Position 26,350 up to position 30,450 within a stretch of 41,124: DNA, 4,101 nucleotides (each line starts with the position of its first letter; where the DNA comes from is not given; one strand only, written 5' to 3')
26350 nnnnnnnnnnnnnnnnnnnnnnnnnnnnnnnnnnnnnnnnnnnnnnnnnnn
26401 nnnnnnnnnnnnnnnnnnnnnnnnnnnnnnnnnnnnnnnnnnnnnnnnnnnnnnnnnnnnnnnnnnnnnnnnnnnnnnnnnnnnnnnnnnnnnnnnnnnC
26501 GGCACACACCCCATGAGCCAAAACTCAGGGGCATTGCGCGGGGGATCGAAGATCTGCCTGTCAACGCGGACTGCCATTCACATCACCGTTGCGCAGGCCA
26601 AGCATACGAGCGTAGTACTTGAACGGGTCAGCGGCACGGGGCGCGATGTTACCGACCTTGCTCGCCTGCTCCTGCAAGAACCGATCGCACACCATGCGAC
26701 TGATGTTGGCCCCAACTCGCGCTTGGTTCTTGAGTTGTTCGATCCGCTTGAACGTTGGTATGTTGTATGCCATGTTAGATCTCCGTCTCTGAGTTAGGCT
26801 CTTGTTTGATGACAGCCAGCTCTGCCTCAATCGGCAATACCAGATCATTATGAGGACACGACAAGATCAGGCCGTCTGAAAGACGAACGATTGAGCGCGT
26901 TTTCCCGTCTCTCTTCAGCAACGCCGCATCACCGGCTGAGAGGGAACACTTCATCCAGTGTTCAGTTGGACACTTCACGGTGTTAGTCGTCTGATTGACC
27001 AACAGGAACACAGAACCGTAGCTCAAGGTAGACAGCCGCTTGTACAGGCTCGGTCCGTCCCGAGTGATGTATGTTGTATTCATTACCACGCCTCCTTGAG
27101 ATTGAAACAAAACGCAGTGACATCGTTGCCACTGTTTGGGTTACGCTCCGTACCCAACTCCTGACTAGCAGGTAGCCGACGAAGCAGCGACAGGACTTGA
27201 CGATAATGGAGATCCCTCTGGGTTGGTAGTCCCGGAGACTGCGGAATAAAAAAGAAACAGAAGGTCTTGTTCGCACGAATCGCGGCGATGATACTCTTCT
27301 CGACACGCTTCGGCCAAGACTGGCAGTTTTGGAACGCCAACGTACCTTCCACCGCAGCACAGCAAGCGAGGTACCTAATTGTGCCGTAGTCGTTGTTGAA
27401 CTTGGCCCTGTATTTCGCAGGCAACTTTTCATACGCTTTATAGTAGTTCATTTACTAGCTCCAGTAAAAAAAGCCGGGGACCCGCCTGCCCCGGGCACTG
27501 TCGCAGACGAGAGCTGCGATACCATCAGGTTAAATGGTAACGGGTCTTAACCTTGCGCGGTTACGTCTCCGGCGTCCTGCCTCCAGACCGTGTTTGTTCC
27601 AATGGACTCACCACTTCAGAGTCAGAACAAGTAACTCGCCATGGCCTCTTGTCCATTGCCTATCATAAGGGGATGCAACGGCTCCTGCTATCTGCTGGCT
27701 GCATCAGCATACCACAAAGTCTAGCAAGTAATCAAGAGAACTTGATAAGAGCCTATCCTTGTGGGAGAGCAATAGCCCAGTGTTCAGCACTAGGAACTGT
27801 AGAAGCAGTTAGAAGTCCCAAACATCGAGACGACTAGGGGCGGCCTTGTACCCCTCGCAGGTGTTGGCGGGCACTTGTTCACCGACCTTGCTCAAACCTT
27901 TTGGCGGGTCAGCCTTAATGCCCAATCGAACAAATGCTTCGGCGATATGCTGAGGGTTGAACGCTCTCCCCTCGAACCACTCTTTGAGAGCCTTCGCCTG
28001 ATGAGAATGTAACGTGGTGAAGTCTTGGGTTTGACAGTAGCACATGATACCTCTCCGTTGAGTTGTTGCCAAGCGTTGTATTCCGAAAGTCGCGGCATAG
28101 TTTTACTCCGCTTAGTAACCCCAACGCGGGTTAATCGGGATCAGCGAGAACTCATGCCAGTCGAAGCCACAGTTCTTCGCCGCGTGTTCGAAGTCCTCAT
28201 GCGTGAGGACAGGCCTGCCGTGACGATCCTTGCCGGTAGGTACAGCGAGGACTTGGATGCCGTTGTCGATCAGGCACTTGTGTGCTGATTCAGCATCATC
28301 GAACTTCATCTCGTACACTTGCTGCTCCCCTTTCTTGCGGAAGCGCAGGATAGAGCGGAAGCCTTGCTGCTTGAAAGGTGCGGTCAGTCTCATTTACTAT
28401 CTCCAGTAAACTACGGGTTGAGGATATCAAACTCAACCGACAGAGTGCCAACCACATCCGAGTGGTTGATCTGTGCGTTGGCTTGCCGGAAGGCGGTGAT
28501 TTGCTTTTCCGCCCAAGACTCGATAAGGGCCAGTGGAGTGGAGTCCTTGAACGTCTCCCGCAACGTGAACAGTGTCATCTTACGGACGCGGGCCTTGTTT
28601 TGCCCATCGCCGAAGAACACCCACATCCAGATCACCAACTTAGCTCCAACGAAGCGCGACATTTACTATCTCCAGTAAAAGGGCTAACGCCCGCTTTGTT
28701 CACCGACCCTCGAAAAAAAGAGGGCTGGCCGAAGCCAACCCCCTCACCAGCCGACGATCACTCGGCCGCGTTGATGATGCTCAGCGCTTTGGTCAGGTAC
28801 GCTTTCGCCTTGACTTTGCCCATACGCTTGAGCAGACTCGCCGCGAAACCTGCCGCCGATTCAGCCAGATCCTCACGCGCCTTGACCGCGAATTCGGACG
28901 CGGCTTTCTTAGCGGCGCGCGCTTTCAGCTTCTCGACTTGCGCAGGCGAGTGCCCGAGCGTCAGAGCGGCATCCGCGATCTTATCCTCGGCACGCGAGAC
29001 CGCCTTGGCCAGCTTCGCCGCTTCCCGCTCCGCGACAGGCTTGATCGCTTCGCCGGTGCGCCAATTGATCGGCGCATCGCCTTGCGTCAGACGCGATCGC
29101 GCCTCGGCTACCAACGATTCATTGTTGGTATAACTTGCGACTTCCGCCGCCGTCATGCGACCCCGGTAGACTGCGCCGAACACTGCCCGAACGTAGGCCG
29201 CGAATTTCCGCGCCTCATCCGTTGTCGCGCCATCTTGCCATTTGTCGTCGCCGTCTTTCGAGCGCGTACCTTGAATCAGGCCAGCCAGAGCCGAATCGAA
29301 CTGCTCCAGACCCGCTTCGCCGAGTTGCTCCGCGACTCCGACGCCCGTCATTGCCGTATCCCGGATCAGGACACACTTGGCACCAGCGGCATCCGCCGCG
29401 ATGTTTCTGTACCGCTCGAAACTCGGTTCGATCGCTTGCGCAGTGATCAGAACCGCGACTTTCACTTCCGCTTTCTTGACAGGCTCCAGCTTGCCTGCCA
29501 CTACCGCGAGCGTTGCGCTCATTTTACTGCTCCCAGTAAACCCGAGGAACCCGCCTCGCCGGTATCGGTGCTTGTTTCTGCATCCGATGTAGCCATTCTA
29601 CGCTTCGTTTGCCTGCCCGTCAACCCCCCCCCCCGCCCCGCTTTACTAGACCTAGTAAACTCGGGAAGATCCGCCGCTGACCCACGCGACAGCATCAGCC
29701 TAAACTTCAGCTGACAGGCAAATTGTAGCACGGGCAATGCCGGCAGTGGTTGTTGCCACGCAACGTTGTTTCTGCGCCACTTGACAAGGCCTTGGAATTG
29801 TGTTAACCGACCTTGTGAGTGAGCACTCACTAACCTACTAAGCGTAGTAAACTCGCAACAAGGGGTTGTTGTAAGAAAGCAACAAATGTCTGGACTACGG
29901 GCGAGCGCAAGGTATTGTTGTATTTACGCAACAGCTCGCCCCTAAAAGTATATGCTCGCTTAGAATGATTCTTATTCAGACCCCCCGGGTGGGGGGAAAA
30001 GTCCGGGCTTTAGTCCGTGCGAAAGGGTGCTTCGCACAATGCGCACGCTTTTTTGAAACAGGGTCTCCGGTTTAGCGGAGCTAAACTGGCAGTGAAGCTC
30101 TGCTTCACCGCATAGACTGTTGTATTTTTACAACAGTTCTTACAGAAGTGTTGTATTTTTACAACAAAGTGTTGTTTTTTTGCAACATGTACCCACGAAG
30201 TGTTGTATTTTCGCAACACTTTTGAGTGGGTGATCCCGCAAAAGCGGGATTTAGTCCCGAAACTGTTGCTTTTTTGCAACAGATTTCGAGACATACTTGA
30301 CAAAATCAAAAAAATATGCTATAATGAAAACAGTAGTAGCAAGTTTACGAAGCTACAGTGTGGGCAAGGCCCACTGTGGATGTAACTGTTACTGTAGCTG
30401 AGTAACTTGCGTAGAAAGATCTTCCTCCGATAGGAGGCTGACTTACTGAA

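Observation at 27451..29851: Start-associated palindrome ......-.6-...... that carries the SD in its spacer and fuses to the ATG of the first early genes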

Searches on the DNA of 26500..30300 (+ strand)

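Call 5: search_dna_similar(query=window:26500-30300:+, collection=phages, mode=distant, max_rows=30)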
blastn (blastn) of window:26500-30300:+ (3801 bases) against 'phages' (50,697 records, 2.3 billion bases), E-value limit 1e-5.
No match.

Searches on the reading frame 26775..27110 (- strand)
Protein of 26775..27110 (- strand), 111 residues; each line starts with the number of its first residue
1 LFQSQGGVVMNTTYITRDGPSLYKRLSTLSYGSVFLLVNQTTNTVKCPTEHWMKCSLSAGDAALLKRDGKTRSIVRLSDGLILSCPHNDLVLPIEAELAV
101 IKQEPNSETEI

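Call 10: search_protein_families(library=phrogs, proteins=[window:26775-27110:-], max_evalue=0.01)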
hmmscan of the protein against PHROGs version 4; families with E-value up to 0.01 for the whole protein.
window:26775-27110:- (111 aa): 1 family
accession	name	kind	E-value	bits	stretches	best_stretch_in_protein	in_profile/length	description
phrog_7832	-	unknown function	0.00098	20.3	1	25-102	14-76/77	-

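Call 26: search_protein_families(library=pfam, proteins=[window:26775-27110:-], max_evalue=0.1)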
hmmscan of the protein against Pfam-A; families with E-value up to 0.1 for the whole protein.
window:26775-27110:- (111 aa): 1 family
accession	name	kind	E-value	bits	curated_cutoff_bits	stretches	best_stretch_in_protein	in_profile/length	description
PF16696.11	ZFYVE21_C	-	0.084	13.1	25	0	24-78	5-55/128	Zinc finger FYVE domain-containing protein 21 C-terminus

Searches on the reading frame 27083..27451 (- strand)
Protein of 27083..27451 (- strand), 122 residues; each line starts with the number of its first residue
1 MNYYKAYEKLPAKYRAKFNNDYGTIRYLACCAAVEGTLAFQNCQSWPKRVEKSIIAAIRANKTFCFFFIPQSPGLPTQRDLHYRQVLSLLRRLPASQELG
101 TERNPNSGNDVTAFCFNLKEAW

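Call 10: search_protein_families(library=phrogs, proteins=[window:27083-27451:-], max_evalue=0.01)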
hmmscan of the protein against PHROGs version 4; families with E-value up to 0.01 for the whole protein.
window:27083-27451:- (122 aa): 0 families

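Call 26: search_protein_families(library=pfam, proteins=[window:27083-27451:-], max_evalue=0.1)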
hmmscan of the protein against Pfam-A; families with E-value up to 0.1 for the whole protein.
window:27083-27451:- (122 aa): 1 family
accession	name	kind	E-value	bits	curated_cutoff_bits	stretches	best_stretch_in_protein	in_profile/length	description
PF09675.16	Chlamy_scaf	-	0.012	16.1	25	1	5-23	77-95/134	Chlamydia-phage Chp2 scaffold (Chlamy_scaf)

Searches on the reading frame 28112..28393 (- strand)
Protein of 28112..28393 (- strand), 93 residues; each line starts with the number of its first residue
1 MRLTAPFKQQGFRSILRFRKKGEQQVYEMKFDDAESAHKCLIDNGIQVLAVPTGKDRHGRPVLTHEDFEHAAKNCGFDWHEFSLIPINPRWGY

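Call 10: search_protein_families(library=phrogs, proteins=[window:28112-28393:-], max_evalue=0.01)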
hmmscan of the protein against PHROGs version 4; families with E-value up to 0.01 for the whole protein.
window:28112-28393:- (93 aa): 0 families

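Call 26: search_protein_families(library=pfam, proteins=[window:28112-28393:-], max_evalue=0.1)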
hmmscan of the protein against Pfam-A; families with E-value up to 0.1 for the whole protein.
window:28112-28393:- (93 aa): 0 families

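Call 43: find_homologous_proteins(query=window:28112-28393:-, max_evalue=0.001)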
Query window:28112-28393:- (93 aa): 2 proteins with E <= 0.001 among 2 candidates.
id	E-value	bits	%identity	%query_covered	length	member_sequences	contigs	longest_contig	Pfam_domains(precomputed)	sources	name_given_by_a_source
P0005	1.2e-59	217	100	100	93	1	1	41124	-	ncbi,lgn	-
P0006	2.1e-43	165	76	100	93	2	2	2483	-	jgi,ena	jgi:hypothetical protein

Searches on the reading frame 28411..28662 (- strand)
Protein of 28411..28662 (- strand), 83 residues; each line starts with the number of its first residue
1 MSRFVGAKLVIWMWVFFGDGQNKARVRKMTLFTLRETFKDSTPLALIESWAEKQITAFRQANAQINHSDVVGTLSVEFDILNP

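Call 10: search_protein_families(library=phrogs, proteins=[window:28411-28662:-], max_evalue=0.01)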
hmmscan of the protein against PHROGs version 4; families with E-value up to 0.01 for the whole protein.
window:28411-28662:- (83 aa): 0 families

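Call 26: search_protein_families(library=pfam, proteins=[window:28411-28662:-], max_evalue=0.1)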
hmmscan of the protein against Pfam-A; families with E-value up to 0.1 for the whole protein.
window:28411-28662:- (83 aa): 1 family
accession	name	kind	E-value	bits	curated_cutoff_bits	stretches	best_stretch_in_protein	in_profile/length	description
PF24788.1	AtPDCT1_2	-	0.074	13.3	27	1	4-51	32-79/160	AtPDCT1/2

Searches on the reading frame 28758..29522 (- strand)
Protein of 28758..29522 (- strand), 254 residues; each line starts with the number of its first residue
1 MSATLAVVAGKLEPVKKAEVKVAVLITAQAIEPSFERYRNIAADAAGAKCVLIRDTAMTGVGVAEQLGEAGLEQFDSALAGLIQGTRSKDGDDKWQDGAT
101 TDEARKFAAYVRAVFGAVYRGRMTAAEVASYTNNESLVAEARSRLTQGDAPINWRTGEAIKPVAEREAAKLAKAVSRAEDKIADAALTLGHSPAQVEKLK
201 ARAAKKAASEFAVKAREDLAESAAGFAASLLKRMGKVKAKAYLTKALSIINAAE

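Call 10: search_protein_families(library=phrogs, proteins=[window:28758-29522:-], max_evalue=0.01)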
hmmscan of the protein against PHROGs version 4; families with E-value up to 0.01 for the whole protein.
window:28758-29522:- (254 aa): 0 families

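Call 26: search_protein_families(library=pfam, proteins=[window:28758-29522:-], max_evalue=0.1)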
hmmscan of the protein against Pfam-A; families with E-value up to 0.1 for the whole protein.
window:28758-29522:- (254 aa): 0 families

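Call 27: find_homologous_proteins(query=window:28758-29522:-, max_evalue=0.001)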
Query window:28758-29522:- (254 aa): 3 proteins with E <= 0.001 among 4383 candidates.
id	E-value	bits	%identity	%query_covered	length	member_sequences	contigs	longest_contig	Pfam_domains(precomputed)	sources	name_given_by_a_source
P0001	2.4e-148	510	100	100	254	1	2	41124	-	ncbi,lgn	-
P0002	1.5e-120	419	82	100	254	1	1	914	-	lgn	-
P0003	5.4e-57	211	50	100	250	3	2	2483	-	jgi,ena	jgi:hypothetical protein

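Call 28: find_encoding_contigs(protein=P0001, flank=3000, max_places=4)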
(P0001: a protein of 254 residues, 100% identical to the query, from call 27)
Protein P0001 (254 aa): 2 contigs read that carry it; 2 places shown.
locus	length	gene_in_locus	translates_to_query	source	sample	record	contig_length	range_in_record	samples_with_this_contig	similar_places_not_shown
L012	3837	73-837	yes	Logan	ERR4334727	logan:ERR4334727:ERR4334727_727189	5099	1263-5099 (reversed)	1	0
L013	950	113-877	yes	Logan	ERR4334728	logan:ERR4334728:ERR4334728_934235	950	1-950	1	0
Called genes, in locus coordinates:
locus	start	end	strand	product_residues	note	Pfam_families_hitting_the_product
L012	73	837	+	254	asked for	-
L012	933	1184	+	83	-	-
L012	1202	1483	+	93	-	-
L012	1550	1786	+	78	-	-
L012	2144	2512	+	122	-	-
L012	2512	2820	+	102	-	-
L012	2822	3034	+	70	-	-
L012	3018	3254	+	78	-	-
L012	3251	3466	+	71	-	-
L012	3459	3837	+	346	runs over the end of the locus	-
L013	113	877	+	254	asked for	-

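Call 29: find_encoding_contigs(protein=P0002, flank=5000)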
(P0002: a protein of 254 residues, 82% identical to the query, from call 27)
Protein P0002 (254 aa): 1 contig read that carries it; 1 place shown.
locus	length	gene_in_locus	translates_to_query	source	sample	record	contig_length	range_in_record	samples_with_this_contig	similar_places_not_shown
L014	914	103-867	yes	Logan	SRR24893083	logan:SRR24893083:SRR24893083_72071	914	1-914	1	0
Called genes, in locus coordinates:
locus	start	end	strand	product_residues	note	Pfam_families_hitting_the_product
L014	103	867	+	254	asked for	-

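Call 30: find_encoding_contigs(protein=P0003, flank=5000)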
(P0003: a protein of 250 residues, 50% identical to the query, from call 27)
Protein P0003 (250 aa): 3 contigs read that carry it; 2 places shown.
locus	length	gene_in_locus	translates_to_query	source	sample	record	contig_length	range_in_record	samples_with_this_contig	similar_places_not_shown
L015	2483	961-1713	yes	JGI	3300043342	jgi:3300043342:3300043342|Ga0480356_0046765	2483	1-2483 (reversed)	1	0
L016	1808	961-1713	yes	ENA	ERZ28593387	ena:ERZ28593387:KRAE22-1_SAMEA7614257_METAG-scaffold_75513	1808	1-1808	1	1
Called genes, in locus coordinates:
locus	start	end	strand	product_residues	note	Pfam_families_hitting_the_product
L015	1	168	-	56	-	?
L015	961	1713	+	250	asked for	-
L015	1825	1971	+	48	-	-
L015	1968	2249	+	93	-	-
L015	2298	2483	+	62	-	?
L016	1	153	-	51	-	?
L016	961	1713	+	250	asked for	-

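Call 69: find_homologous_proteins(query=A3, max_evalue=0.01)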
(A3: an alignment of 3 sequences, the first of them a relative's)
Query A3 (3 sequences) (254 aa, profile of the alignment): 3 proteins with E <= 0.01 among 8000 candidates.
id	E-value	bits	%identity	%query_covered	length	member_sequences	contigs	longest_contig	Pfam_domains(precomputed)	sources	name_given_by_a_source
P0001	1.0e-140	486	100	100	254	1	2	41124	-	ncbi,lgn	-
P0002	1.6e-139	482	82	100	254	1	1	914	-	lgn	-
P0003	4.6e-126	438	50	100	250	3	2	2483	-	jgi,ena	jgi:hypothetical protein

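Call 75: predict_structure(alignment_id=A3)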
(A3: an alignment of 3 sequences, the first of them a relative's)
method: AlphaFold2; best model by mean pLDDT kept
length: 254 residues; sequences in the alignment: 3
mean_pLDDT: 71.8   pTM: 0.60
mean pLDDT of the five models: 71.8, 70.1, 67.9, 66.3, 63.4
residues with pLDDT >= 90: 34; 70-90: 109; 50-70: 88; < 50: 23
segments of 3 or more residues with pLDDT < 50: 222-227, 245-247, 249-254
pLDDT, mean of each block of 10 residues (from residue 1): 53 53 64 81 78 90 79 78 78 80 87 91 92 93 83 74 66 71 61 72 70 61 50 52 49 44
secondary structure, 60 per line:
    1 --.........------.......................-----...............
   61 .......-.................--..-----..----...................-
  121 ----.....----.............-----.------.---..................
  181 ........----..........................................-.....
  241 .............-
elements in order: H3-11 H18-40 H46-67 H69-85 H101-119 H125-129 H134-146 H163-188 H193-234 H236-253

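Call 77: fold_search(model_id=the predicted structure, library=pdb)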
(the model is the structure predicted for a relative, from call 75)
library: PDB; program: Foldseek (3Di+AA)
matches with E <= 10: 329; with E <= 0.001: 0
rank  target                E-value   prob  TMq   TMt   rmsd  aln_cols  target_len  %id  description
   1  4hxt                  3.2e-01  0.15  0.16  0.17  19.1       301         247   14  Crystal Structure of Engineered Protein. Northeast Structural Genomics Consortium Target OR329 (released 2012-11-21)
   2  4db6                  3.5e-01  0.23  0.18  0.21  18.1       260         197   12  Designed Armadillo repeat protein (YIIIM3AII) (released 2012-05-16)
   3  6s9l_A                3.7e-01  0.13  0.16  0.15  19.1       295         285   12  Designed Armadillo Repeat protein Lock1 bound to (KR)4KLSF target (released 2020-02-19)
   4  4rv1_C                3.8e-01  0.21  0.18  0.12  17.4       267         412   16  Crystal Structure of Engineered Protein. Northeast Structural Genomics Consortium (NESG) Target OR497. (released 2014-12-10)
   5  4rv1_A                4.2e-01  0.15  0.18  0.13  18.1       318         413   13  Crystal Structure of Engineered Protein. Northeast Structural Genomics Consortium (NESG) Target OR497. (released 2014-12-10)
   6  8fbi                  4.6e-01  0.23  0.20  0.19  17.7       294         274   12  Improving the secretion of designed protein assemblies through negative design of cryptic transmembrane domains (released 2023-03-22)
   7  4pls_A                5.3e-01  0.20  0.20  0.19  16.9       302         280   13  Crystal Structures of Designed Armadillo Repeat Proteins: Implications of Construct Design and Crystallization Conditi (released 2014-12-10)
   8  6w2q                  5.6e-01  0.20  0.19  0.23  18.7       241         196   16  Junction 34, DHR53-DHR4 (released 2020-04-15)
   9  5mfk_B                5.6e-01  0.09  0.14  0.15  19.4       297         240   11  Designed armadillo repeat protein YIII(Dq.V1)4CPAF in complex with peptide (KR)4 (released 2017-09-13)
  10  4dba_A                5.9e-01  0.25  0.18  0.22  15.2       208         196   13  Designed Armadillo repeat protein (YIIM3AII) (released 2012-05-16)
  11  6npw_C                7.4e-01  0.25  0.23  0.19  14.6       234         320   12  SSu72/Sympk in complex with Ser2/Ser5 phosphorylated peptide (released 2019-04-24)
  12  7xc7_D                7.4e-01  0.14  0.18  0.08  18.6       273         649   11  Cryo-EM structure of a bacterial protein complex (released 2022-11-16)
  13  6j6f_A                7.8e-01  0.20  0.21  0.18  17.9       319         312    9  Ligand binding domain 1 and 2 of Talaromyces marneffei Mp1 protein (released 2019-03-06)
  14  8evm_A                8.1e-01  0.14  0.16  0.17  18.5       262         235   16  De novo design of chlorophyll special pair containing protein assemblies (released 2024-05-15)
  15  6s9p_A                8.1e-01  0.09  0.15  0.12  20.7       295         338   11  Designed Armadillo Repeat protein internal Lock2 fused to target peptide KRKAKITWKR (released 2020-02-19)
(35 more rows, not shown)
